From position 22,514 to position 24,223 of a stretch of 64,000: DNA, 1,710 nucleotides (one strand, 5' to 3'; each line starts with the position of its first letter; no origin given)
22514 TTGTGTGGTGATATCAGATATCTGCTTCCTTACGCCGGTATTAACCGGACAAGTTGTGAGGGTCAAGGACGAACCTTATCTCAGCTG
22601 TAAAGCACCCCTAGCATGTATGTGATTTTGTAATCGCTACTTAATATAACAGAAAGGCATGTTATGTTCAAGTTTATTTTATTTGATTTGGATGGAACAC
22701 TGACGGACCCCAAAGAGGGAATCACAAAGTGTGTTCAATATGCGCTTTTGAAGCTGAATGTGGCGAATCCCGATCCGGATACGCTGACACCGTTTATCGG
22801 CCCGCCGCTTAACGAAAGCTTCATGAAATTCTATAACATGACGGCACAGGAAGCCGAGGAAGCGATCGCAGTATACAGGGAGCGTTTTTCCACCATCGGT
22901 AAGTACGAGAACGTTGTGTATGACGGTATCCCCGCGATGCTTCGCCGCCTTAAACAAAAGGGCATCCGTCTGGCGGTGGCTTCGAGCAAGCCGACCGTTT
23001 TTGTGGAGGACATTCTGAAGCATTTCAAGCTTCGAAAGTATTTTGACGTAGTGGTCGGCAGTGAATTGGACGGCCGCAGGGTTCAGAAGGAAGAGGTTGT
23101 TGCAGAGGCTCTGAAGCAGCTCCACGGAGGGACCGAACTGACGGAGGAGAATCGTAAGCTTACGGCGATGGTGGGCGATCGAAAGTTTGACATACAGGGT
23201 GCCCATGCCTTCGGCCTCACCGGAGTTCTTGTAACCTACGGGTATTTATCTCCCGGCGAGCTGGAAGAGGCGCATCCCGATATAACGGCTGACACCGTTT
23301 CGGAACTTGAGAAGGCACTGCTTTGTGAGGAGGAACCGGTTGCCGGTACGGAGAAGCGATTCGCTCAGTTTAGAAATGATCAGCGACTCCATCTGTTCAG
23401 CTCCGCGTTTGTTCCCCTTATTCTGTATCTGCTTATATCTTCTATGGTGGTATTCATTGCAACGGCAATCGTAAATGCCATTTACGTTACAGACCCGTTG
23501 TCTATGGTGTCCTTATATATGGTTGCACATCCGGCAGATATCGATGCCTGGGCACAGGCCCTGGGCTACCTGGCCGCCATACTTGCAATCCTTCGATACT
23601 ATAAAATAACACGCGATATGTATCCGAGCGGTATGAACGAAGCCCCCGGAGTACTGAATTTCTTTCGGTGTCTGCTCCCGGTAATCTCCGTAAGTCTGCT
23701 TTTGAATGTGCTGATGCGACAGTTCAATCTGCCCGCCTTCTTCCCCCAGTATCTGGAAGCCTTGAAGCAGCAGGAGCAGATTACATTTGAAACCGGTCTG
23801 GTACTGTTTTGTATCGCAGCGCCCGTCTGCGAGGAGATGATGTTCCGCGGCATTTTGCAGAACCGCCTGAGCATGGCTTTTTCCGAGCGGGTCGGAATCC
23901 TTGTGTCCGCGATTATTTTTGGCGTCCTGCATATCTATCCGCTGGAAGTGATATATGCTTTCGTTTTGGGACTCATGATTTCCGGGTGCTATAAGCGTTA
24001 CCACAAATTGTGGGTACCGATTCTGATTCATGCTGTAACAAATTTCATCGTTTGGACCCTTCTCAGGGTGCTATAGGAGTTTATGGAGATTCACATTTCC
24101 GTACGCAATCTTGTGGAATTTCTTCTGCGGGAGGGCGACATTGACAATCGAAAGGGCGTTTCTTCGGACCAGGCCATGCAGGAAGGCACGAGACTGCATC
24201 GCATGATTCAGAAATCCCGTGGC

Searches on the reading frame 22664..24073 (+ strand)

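Call 22: search_protein_families(library=pfam, proteins=[window:22664-24073:+], max_evalue=0.00001)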
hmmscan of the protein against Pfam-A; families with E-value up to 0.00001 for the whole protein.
window:22664-24073:+ (470 aa): 5 families
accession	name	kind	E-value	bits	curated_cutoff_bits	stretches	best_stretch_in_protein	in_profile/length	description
PF13419.12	HAD_2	-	1.6e-33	116.8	23.8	1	5-188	1-176/178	Haloacid dehalogenase-like hydrolase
PF00702.32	Hydrolase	-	8.8e-23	82.1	26.4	1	3-184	2-191/191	haloacid dehalogenase-like hydrolase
PF02517.21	Rce1-like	-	2.3e-22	79.5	22.4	1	379-462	8-93/93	Type II CAAX prenyl endopeptidase Rce1-like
PF12710.13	HAD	-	2.2e-14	54.7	27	1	5-180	1-188/189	haloacid dehalogenase-like hydrolase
PF13242.12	Hydrolase_like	-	2.6e-10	40.5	22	1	151-215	15-75/75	HAD-hyrolase-like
